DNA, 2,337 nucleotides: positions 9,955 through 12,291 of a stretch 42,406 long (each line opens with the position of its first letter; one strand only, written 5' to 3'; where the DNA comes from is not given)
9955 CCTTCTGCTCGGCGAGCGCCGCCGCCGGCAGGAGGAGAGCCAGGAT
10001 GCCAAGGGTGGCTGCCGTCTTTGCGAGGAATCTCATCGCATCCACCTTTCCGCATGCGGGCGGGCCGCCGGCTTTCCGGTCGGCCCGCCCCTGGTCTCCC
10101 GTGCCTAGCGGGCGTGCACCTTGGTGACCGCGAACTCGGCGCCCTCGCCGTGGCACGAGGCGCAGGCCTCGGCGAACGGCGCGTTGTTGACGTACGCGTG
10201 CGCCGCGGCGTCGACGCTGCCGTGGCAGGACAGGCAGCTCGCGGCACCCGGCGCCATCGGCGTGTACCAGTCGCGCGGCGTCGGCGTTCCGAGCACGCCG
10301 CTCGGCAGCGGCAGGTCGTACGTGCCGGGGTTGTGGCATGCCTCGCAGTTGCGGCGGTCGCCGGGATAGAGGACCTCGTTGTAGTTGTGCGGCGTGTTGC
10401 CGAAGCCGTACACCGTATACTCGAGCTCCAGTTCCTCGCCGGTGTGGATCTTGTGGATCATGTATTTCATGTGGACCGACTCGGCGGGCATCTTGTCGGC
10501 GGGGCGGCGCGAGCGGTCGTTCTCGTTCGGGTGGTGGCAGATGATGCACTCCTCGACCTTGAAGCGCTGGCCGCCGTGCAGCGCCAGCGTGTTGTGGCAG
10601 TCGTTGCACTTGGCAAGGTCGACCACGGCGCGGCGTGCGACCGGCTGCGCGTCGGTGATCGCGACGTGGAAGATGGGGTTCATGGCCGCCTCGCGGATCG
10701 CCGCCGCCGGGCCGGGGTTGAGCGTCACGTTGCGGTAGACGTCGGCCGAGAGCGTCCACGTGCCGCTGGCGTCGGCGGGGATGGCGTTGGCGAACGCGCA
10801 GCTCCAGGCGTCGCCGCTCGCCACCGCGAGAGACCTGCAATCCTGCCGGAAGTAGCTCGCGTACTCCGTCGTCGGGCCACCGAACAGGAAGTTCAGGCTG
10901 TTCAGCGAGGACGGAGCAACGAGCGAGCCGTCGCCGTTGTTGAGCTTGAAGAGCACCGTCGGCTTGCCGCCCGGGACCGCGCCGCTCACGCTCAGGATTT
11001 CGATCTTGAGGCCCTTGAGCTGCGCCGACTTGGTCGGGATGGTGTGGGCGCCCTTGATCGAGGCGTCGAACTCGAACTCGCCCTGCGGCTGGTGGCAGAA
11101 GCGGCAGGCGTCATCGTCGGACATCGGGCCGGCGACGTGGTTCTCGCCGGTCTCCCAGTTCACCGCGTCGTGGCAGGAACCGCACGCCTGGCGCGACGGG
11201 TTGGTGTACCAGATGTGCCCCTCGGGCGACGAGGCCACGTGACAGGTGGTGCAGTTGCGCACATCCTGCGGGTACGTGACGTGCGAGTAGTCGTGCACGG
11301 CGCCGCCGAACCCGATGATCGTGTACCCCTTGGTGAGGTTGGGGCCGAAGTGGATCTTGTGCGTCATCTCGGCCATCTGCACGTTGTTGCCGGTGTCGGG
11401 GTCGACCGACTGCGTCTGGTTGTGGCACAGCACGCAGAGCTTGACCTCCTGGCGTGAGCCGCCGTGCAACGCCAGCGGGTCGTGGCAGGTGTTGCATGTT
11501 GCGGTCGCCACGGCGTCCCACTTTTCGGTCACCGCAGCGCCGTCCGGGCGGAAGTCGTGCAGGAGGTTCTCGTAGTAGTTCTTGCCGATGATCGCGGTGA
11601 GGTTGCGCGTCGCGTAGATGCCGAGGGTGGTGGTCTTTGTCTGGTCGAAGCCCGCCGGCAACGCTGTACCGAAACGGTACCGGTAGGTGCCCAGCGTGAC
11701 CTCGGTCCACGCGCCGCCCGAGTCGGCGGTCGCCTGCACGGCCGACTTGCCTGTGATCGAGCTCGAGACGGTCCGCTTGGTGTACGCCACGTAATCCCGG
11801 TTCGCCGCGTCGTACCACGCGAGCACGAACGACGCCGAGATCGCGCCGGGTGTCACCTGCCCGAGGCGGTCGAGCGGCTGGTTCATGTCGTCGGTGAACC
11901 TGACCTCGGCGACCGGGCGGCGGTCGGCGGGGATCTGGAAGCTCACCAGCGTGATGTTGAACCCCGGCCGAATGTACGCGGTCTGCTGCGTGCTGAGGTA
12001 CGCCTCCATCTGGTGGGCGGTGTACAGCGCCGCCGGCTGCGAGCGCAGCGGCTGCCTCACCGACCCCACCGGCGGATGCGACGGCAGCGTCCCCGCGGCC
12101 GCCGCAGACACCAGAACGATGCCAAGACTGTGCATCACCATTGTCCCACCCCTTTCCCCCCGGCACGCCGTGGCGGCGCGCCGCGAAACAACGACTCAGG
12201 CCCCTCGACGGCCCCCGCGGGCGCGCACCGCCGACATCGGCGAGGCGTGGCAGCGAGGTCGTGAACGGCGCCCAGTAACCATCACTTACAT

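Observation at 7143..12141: Complete MtrC-MtrA-MtrB-style porin-cytochrome conduit in a high-GC genome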

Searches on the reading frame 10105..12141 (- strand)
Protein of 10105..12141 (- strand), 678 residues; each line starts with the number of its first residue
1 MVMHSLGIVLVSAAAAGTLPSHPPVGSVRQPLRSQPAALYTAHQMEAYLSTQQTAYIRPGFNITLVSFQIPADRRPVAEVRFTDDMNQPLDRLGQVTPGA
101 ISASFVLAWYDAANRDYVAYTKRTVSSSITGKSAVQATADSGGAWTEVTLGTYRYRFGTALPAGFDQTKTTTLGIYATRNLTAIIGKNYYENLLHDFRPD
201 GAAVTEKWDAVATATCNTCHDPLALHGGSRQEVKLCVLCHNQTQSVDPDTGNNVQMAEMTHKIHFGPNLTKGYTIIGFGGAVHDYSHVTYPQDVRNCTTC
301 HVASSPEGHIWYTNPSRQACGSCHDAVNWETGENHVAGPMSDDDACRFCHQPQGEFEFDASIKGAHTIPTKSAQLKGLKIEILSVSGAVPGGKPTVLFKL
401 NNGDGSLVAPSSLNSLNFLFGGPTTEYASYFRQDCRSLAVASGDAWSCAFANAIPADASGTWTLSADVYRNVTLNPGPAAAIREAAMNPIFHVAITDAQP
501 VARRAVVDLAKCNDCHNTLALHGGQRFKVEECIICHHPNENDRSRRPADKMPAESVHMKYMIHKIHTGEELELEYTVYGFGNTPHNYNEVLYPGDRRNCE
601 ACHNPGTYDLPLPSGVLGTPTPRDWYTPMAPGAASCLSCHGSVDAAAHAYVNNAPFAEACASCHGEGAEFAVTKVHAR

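Call 3: search_protein_families(library=ncbifam, proteins=[window:10105-12141:-], max_evalue=0.01)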
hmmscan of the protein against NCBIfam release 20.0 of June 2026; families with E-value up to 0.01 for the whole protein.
window:10105-12141:- (678 aa): 4 families
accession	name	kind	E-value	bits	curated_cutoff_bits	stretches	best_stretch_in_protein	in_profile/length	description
TIGR03507.1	decahem_SO1788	subfamily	9.7e-131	437.4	209.3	1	74-676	6-672/672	OmcA/MtrC family decaheme c-type cytochrome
TIGR01905.1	paired_CXXCH_1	subfamily_domain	1.4e-05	24.9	25.2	0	294-327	6-39/41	doubled CXXCH domain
NF041028.1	decahem_GSU2203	exception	6.5e-05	22.3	325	0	593-664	64-132/317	GSU2203 family decaheme c-type cytochrome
TIGR03508.1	decahem_SO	subfamily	0.0035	16.9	192.2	0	582-665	19-102/258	DmsE family decaheme c-type cytochrome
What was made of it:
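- On OmcA/MtrC family decahaem cytochromes (TIGR03507): 437.4 bits against a cutoff of 209.3, E 9.7e-131, covering profile positions 6-672 of 672 (call 3).
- Closest known: Geobacter porin-cytochrome. Different: Here the outer protein is clearly OmcA/MtrC family (call 3).
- The outer partner is an OmcA/MtrC family protein, not an OmcB-type dodecahaem (call 3).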

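Call 4: search_protein_families(library=pfam, proteins=[window:10105-12141:-], max_evalue=0.01)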
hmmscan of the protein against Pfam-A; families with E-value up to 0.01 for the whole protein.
window:10105-12141:- (678 aa): 5 families
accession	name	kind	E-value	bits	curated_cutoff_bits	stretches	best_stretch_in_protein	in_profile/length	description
PF22113.1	Mtrc-MtrF_II-IV_dom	-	8.8e-49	165.8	30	2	504-676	1-175/176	Outer membrane cytochrome MtrC/MtrF-like, domains II/IV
PF14522.11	Cytochrome_C7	-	1.2e-11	44.7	24.8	1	316-358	12-56/67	Cytochrome c7 and related cytochrome c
PF14537.11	Cytochrom_c3_2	-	5.4e-11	43.3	25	1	511-559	8-56/79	Cytochrome c3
PF09699.15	Paired_CXXCH_1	-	2e-09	37.4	20.6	1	634-667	6-39/41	Doubled CXXCH motif (Paired_CXXCH_1)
PF02085.21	Cytochrom_CIII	-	0.0012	19.6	22.9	0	211-262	28-71/101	Class III cytochrome C family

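Call 9: search_solved_structures(query=window:10105-12141:-, max_evalue=0.01)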
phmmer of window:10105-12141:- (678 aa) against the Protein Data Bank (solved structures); distinct sequences matched with E-value up to 0.01: 6.
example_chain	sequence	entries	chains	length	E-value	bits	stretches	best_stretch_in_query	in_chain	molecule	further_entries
3pmq_A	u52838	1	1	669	5.7e-26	94.2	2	282-676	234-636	Decaheme cytochrome c MtrF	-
4lmh_A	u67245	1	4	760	1.5e-19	73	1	190-326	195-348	Extracellular iron oxide respiratory system surface decaheme cytochrome c component OmcA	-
3ucp_A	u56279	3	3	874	1.1e-09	40.4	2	130-288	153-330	UndA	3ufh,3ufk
6qyc_A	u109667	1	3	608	5e-08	34.9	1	142-242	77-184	Decaheme c-type cytochrome, OmcA/MtrC family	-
6r2q_C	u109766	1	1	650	5.7e-08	34.7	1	142-242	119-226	Decaheme c-type cytochrome, OmcA/MtrC family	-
9eov_A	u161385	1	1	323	2e-06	29.6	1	190-354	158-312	Extracellular iron oxide respiratory system surface decaheme cytochrome c component MtrC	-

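Call 55: find_homologous_proteins(query=window:10105-12141:-, max_evalue=0.00001)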
Query window:10105-12141:- (678 aa): 3519 proteins with E <= 0.00001 among 8000 candidates; the best 120 are listed.
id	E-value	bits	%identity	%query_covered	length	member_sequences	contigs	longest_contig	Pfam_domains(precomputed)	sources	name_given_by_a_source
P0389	0.0e+0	1603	100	100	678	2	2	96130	PF09699.16,PF14537.12,PF14522.12,PF22113.2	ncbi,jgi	jgi:OmcA/MtrC family decaheme c-type cytochrome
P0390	0.0e+0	1368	83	100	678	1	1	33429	PF09699.16,PF14537.12,PF14522.12,PF22113.2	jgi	-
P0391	0.0e+0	1270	78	100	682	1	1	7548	PF09699.16,PF14537.12,PF14522.12,PF22113.2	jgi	jgi:OmcA/MtrC family decaheme c-type cytochrome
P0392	0.0e+0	1189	75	95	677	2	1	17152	PF09699.16,PF14537.12,PF02085.22,PF14522.12,PF22113.2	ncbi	-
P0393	0.0e+0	1159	72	100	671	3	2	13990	PF09699.16,PF14537.12,PF14522.12,PF22113.2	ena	-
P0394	0.0e+0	1156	71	100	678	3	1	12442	PF09699.16,PF14537.12,PF14522.12,PF22113.2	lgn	-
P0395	0.0e+0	1150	72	100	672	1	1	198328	PF09699.16,PF14537.12,PF14522.12,PF22113.2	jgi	-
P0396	0.0e+0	1140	72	97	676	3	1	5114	PF09699.16,PF14537.12,PF14522.12,PF22113.2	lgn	-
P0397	0.0e+0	1139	71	100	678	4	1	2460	PF09699.16,PF14537.12,PF14522.12,PF22113.2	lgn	-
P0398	0.0e+0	1138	71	97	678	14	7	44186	PF09699.16,PF14537.12,PF14522.12,PF22113.2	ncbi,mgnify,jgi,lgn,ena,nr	ncbi:MAG TPA: OmcA/MtrC family decaheme c-type cytochrome [Thermoanaerobaculaceae bacterium]|mgnify:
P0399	0.0e+0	1129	71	100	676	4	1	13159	PF09699.16,PF14537.12,PF14522.12,PF22113.2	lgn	-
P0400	0.0e+0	1122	71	97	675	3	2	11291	PF09699.16,PF14537.12,PF14522.12,PF22113.2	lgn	-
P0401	0.0e+0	1101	71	100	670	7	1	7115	PF09699.16,PF14537.12,PF14522.12,PF22113.2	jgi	jgi:OmcA/MtrC family decaheme c-type cytochrome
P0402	0.0e+0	1081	70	96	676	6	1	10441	PF09699.16,PF14537.12,PF14522.12,PF22113.2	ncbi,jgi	ncbi:MAG: OmcA/MtrC family decaheme c-type cytochrome [Acidobacteriota bacterium]|jgi:OmcA/MtrC fami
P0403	0.0e+0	1052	68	97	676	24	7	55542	PF09699.16,PF14537.12,PF14522.12,PF22113.2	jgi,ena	-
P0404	0.0e+0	1046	68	98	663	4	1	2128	PF09699.16,PF14537.12,PF02085.22,PF14522.12,PF22113.2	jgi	-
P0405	0.0e+0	1041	67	100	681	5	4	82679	PF09699.16,PF14537.12,PF02085.22,PF14522.12,PF22113.2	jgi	jgi:OmcA/MtrC family decaheme c-type cytochrome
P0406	0.0e+0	1039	67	97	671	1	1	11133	PF09699.16,PF14537.12,PF02085.22,PF14522.12,PF22113.2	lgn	-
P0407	0.0e+0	1038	65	97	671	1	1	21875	PF09699.16,PF14537.12,PF14522.12,PF22113.2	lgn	-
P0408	0.0e+0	1032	65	97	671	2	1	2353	PF09699.16,PF14537.12,PF14522.12,PF22113.2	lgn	-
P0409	0.0e+0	1020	66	96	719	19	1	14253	PF09699.16,PF14537.12,PF14522.12,PF22113.2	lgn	-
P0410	0.0e+0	1018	64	100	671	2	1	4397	PF09699.16,PF14537.12,PF14522.12,PF22113.2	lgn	-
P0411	0.0e+0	1011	65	97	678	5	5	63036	PF09699.16,PF14537.12,PF14522.12,PF22113.2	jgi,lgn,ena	jgi:OmcA/MtrC family decaheme c-type cytochrome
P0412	1.5e-298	1010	66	98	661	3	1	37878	PF09699.16,PF14537.12,PF14522.12,PF22113.2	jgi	jgi:OmcA/MtrC family decaheme c-type cytochrome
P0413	6.8e-298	1008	63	100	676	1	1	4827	PF09699.16,PF14537.12,PF14522.12,PF22113.2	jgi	jgi:OmcA/MtrC family decaheme c-type cytochrome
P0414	1.7e-296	1003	66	96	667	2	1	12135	PF09699.16,PF14537.12,PF02085.22,PF14522.12,PF22113.2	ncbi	-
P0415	1.5e-295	1000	64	100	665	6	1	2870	PF09699.16,PF14537.12,PF14522.12,PF22113.2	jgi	-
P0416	1.0e-291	987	62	100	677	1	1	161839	PF09699.16,PF14537.12,PF14522.12,PF22113.2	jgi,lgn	jgi:OmcA/MtrC family decaheme c-type cytochrome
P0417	1.9e-291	987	63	100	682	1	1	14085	PF09699.16,PF14537.12,PF14522.12,PF22113.2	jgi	-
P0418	2.5e-291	986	64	95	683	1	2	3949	PF09699.16,PF14537.12,PF14522.12,PF22113.2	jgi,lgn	-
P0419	2.4e-290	983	63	100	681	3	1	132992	PF09699.16,PF14537.12,PF14522.12,PF22113.2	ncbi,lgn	-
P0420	1.1e-289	981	63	100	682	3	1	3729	PF09699.16,PF14537.12,PF14522.12,PF22113.2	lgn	-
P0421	5.9e-289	978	63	100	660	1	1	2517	PF09699.16,PF14537.12,PF14522.12,PF22113.2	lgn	-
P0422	1.6e-288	977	62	100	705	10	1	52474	PF09699.16,PF14537.12,PF14522.12,PF22113.2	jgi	-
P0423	3.5e-286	969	62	100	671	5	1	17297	PF09699.16,PF14537.12,PF14522.12,PF22113.2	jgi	-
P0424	9.8e-286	968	61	100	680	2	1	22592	PF09699.16,PF14537.12,PF14522.12,PF22113.2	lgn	-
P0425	2.3e-285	966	61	100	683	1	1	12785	PF09699.16,PF14537.12,PF14522.12,PF22113.2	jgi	jgi:OmcA/MtrC family decaheme c-type cytochrome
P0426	3.5e-284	963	61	100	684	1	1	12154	PF09699.16,PF14537.12,PF14522.12,PF22113.2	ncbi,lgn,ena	-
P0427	1.7e-283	960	63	95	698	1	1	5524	PF09699.16,PF14537.12,PF14522.12,PF22113.2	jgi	jgi:OmcA/MtrC family decaheme c-type cytochrome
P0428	2.1e-283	960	63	96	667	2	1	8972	PF09699.16,PF14537.12,PF14522.12,PF22113.2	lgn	-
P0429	3.0e-281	953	61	100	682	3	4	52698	PF09699.16,PF14537.12,PF14522.12,PF22113.2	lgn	-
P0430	8.9e-279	945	62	97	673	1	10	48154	PF09699.16,PF14537.12,PF14522.12,PF22113.2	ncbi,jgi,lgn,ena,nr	ncbi:MAG TPA: OmcA/MtrC family decaheme c-type cytochrome [Thermoanaerobaculaceae bacterium]|nr:OmcA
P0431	2.9e-278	943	61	100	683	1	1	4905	PF09699.16,PF14537.12,PF02085.22,PF14522.12,PF22113.2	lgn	-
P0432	7.7e-276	935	61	100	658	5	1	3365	PF09699.16,PF14537.12,PF14522.12,PF22113.2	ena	-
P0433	1.5e-274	931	61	100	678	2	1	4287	PF09699.16,PF14537.12,PF14522.12,PF22113.2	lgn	-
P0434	2.4e-273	927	62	100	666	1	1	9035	PF09699.16,PF14537.12,PF14522.12,PF22113.2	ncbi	ncbi:MAG: OmcA/MtrC family decaheme c-type cytochrome [Acidobacteriota bacterium]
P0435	1.4e-269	914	60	96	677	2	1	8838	PF09699.16,PF14537.12,PF02085.22,PF14522.12,PF22113.2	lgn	-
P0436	3.3e-269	913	59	99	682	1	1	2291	PF09699.16,PF14537.12,PF14522.12,PF22113.2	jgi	jgi:OmcA/MtrC family decaheme c-type cytochrome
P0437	2.1e-268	910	67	89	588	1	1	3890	PF09699.16,PF14537.12,PF14522.12,PF22113.2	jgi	jgi:OmcA/MtrC family decaheme c-type cytochrome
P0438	2.6e-266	903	58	100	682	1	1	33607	PF09699.16,PF14537.12,PF14522.12,PF22113.2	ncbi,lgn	-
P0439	4.6e-262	889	59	99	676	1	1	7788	PF09699.16,PF14537.12,PF14522.12,PF22113.2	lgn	-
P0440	2.7e-261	887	60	95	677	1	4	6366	PF09699.16,PF14537.12,PF14522.12,PF22113.2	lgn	-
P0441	3.8e-261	886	57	99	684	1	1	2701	PF09699.16,PF14537.12,PF14522.12,PF22113.2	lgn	-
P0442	3.8e-261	886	58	95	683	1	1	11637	PF09699.16,PF14537.12,PF14522.12,PF22113.2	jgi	jgi:OmcA/MtrC family decaheme c-type cytochrome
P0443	1.0e-260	885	56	100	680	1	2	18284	PF09699.16,PF14537.12,PF14522.12,PF22113.2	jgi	-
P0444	1.8e-260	884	58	100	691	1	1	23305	PF09699.16,PF14537.12,PF02085.22,PF14522.12,PF22113.2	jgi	jgi:OmcA/MtrC family decaheme c-type cytochrome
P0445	5.5e-260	883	58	99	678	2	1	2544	PF09699.16,PF14537.12,PF14522.12,PF22113.2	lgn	-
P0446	6.0e-260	882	57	100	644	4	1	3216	PF09699.16,PF14537.12,PF14522.12,PF22113.2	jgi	-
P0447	1.1e-259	882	56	100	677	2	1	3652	PF14537.12,PF14522.12,PF22113.2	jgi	jgi:OmcA/MtrC family decaheme c-type cytochrome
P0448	1.5e-259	881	56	100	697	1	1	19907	PF09699.16,PF14537.12,PF02085.22,PF14522.12,PF22113.2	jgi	jgi:OmcA/MtrC family decaheme c-type cytochrome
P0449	1.6e-259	881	58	95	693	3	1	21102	PF09699.16,PF14537.12,PF02085.22,PF14522.12,PF22113.2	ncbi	-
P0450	9.0e-258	875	56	100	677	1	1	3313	PF09699.16,PF14537.12,PF14522.12,PF22113.2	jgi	-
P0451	1.3e-257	875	58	94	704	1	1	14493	PF09699.16,PF14537.12,PF14522.12,PF22113.2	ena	-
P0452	1.5e-257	875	59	94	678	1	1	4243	PF09699.16,PF14537.12,PF02085.22,PF14522.12,PF22113.2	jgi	jgi:OmcA/MtrC family decaheme c-type cytochrome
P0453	1.5e-257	875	57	99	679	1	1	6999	PF09699.16,PF14537.12,PF14522.12,PF22113.2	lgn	-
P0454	2.1e-257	874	57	94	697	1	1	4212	PF09699.16,PF14537.12,PF02085.22,PF14522.12,PF22113.2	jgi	jgi:OmcA/MtrC family decaheme c-type cytochrome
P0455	9.9e-257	872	56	100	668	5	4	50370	PF09699.16,PF14537.12,PF14522.12,PF22113.2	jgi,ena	jgi:OmcA/MtrC family decaheme c-type cytochrome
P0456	1.1e-256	872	59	94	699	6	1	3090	PF09699.16,PF14537.12,PF14522.12,PF22113.2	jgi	jgi:OmcA/MtrC family decaheme c-type cytochrome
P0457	2.1e-256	871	57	95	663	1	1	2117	PF09699.16,PF14537.12,PF14522.12,PF22113.2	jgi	jgi:OmcA/MtrC family decaheme c-type cytochrome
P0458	2.2e-256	871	55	100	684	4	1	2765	PF14537.12,PF14522.12,PF22113.2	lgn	-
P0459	5.9e-256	869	55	100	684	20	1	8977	PF14537.12,PF14522.12,PF22113.2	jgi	jgi:OmcA/MtrC family decaheme c-type cytochrome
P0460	1.3e-255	868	56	99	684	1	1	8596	PF09699.16,PF14537.12,PF14522.12,PF22113.2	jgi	jgi:OmcA/MtrC family decaheme c-type cytochrome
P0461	5.4e-255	866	58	100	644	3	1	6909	PF09699.16,PF14537.12,PF14522.12,PF22113.2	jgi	-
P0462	1.3e-254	865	58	94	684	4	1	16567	PF09699.16,PF14537.12,PF02085.22,PF14522.12,PF22113.2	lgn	-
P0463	1.9e-254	864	57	95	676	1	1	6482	PF09699.16,PF14537.12,PF14522.12,PF22113.2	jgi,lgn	jgi:OmcA/MtrC family decaheme c-type cytochrome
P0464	1.0e-253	862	56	100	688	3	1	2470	PF09699.16,PF14537.12,PF14522.12,PF22113.2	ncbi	-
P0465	1.3e-253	862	57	99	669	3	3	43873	PF09699.16,PF14537.12,PF02085.22,PF14522.12,PF22113.2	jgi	-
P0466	1.4e-253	861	57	94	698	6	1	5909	PF09699.16,PF14537.12,PF14522.12,PF22113.2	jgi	-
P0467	1.8e-252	858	57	100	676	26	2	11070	PF09699.16,PF14537.12,PF14522.12,PF22113.2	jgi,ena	-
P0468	4.7e-252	856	58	95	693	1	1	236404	PF09699.16,PF14537.12,PF02085.22,PF14522.12,PF22113.2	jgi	jgi:OmcA/MtrC family decaheme c-type cytochrome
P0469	2.3e-251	854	57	97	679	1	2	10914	PF09699.16,PF14537.12,PF02085.22,PF14522.12,PF22113.2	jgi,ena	-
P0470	5.0e-251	853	56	100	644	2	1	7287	PF09699.16,PF14537.12,PF14522.12,PF22113.2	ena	-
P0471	1.8e-250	851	54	100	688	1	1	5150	PF09699.16,PF14537.12,PF02085.22,PF14522.12,PF22113.2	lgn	-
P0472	2.9e-250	850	56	100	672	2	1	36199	PF09699.16,PF14537.12,PF14522.12,PF22113.2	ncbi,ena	-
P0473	3.0e-250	850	56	100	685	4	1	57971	PF09699.16,PF14537.12,PF14522.12,PF22113.2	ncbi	-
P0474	9.9e-250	849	57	100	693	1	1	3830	PF09699.16,PF14537.12,PF02085.22,PF14522.12,PF22113.2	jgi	jgi:OmcA/MtrC family decaheme c-type cytochrome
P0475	1.5e-249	848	55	100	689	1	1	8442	PF09699.16,PF14537.12,PF02085.22,PF14522.12,PF22113.2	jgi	jgi:OmcA/MtrC family decaheme c-type cytochrome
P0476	1.9e-249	848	58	95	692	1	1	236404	PF09699.16,PF14537.12,PF02085.22,PF14522.12,PF22113.2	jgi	jgi:OmcA/MtrC family decaheme c-type cytochrome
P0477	2.8e-249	847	55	99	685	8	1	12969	PF14537.12,PF14522.12,PF22113.2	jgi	jgi:OmcA/MtrC family decaheme c-type cytochrome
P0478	3.7e-249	847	56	100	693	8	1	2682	PF09699.16,PF14537.12,PF02085.22,PF14522.12,PF22113.2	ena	-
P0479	4.7e-249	846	57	94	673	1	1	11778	PF14537.12,PF14522.12,PF22113.2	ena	-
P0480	1.2e-248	845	54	100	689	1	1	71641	PF09699.16,PF14537.12,PF14522.12,PF22113.2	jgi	jgi:OmcA/MtrC family decaheme c-type cytochrome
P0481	1.7e-248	845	56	100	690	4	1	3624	PF09699.16,PF14537.12,PF02085.22,PF14522.12,PF22113.2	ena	-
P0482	1.7e-248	845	55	100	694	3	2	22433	PF09699.16,PF14537.12,PF02085.22,PF14522.12,PF22113.2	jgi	jgi:OmcA/MtrC family decaheme c-type cytochrome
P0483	2.7e-248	844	55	100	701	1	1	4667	PF09699.16,PF14537.12,PF02085.22,PF14522.12,PF22113.2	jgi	jgi:OmcA/MtrC family decaheme c-type cytochrome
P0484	3.3e-248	844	56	100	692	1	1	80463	PF09699.16,PF14537.12,PF14522.12,PF22113.2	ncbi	-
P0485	4.6e-248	843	55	100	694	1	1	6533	PF09699.16,PF14537.12,PF02085.22,PF14522.12,PF22113.2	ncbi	-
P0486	4.8e-248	843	56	94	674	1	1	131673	PF09699.16,PF14537.12,PF14522.12,PF22113.2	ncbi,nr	ncbi:MAG: OmcA/MtrC family decaheme c-type cytochrome [Acidobacteria bacterium]|nr:OmcA/MtrC family 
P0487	7.7e-248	842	57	96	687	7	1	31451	PF09699.16,PF14537.12,PF14522.12,PF22113.2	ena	-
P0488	1.1e-247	842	56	100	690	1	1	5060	PF09699.16,PF14537.12,PF14522.12,PF22113.2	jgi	jgi:OmcA/MtrC family decaheme c-type cytochrome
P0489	1.2e-247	842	58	95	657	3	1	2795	PF09699.16,PF14537.12,PF02085.22,PF14522.12,PF22113.2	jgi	jgi:OmcA/MtrC family decaheme c-type cytochrome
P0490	2.0e-247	841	58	91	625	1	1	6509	PF09699.16,PF14537.12,PF14522.12,PF22113.2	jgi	jgi:OmcA/MtrC family decaheme c-type cytochrome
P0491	2.4e-247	841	55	100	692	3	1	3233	PF09699.16,PF14537.12,PF14522.12,PF22113.2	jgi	jgi:OmcA/MtrC family decaheme c-type cytochrome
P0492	3.1e-247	840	56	100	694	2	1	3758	PF09699.16,PF14537.12,PF02085.22,PF14522.12,PF22113.2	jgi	jgi:OmcA/MtrC family decaheme c-type cytochrome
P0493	3.9e-247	840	58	95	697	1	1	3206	PF09699.16,PF14537.12,PF14522.12,PF22113.2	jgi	jgi:OmcA/MtrC family decaheme c-type cytochrome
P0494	4.4e-247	840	55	100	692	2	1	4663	PF09699.16,PF14537.12,PF02085.22,PF14522.12,PF22113.2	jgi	jgi:OmcA/MtrC family decaheme c-type cytochrome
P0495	4.6e-247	840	57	95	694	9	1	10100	PF09699.16,PF14537.12,PF14522.12,PF22113.2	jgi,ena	-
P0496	5.0e-247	840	54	100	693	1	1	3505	PF09699.16,PF14537.12,PF02085.22,PF14522.12,PF22113.2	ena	-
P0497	6.1e-247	839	54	100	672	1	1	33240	PF09699.16,PF14537.12,PF14522.12,PF22113.2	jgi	-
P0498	7.0e-247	839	56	94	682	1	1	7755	PF09699.16,PF14537.12,PF02085.22,PF14522.12,PF22113.2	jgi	-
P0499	1.3e-246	838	56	94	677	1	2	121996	PF09699.16,PF14537.12,PF14522.12,PF22113.2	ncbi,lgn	-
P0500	1.6e-246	838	54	99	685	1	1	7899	PF09699.16,PF14537.12,PF14522.12,PF22113.2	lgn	-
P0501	4.2e-246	837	55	100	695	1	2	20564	PF09699.16,PF14537.12,PF02085.22,PF14522.12,PF22113.2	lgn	-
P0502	4.6e-246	837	57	95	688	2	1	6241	PF09699.16,PF14537.12,PF14522.12,PF22113.2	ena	-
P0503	5.2e-246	836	54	99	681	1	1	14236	PF09699.16,PF14537.12,PF14522.12,PF22113.2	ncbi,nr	ncbi:MAG: OmcA/MtrC family decaheme c-type cytochrome [Acidobacteria bacterium]|nr:OmcA/MtrC family 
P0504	8.9e-246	836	56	100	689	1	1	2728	PF09699.16,PF14537.12,PF14522.12,PF22113.2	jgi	jgi:OmcA/MtrC family decaheme c-type cytochrome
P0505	2.2e-245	834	58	95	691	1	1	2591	PF09699.16,PF14537.12,PF02085.22,PF14522.12,PF22113.2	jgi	jgi:OmcA/MtrC family decaheme c-type cytochrome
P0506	2.7e-245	834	56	94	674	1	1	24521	PF14537.12,PF02085.22,PF14522.12,PF22113.2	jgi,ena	-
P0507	2.8e-245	834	55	100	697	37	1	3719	PF09699.16,PF14537.12,PF14522.12,PF22113.2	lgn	-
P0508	4.8e-245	833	57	95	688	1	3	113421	PF09699.16,PF14537.12,PF14522.12,PF22113.2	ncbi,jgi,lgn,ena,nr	ncbi:MAG TPA: OmcA/MtrC family decaheme c-type cytochrome [Thermoanaerobaculia bacterium]|nr:OmcA/Mt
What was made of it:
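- The known oxidative MtoAB/PioAB clusters lack an MtrC-type surface cytochrome, whereas here it is present and is the most conserved of the three proteins (54% identity or more among the best 120 homologues, call 55).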
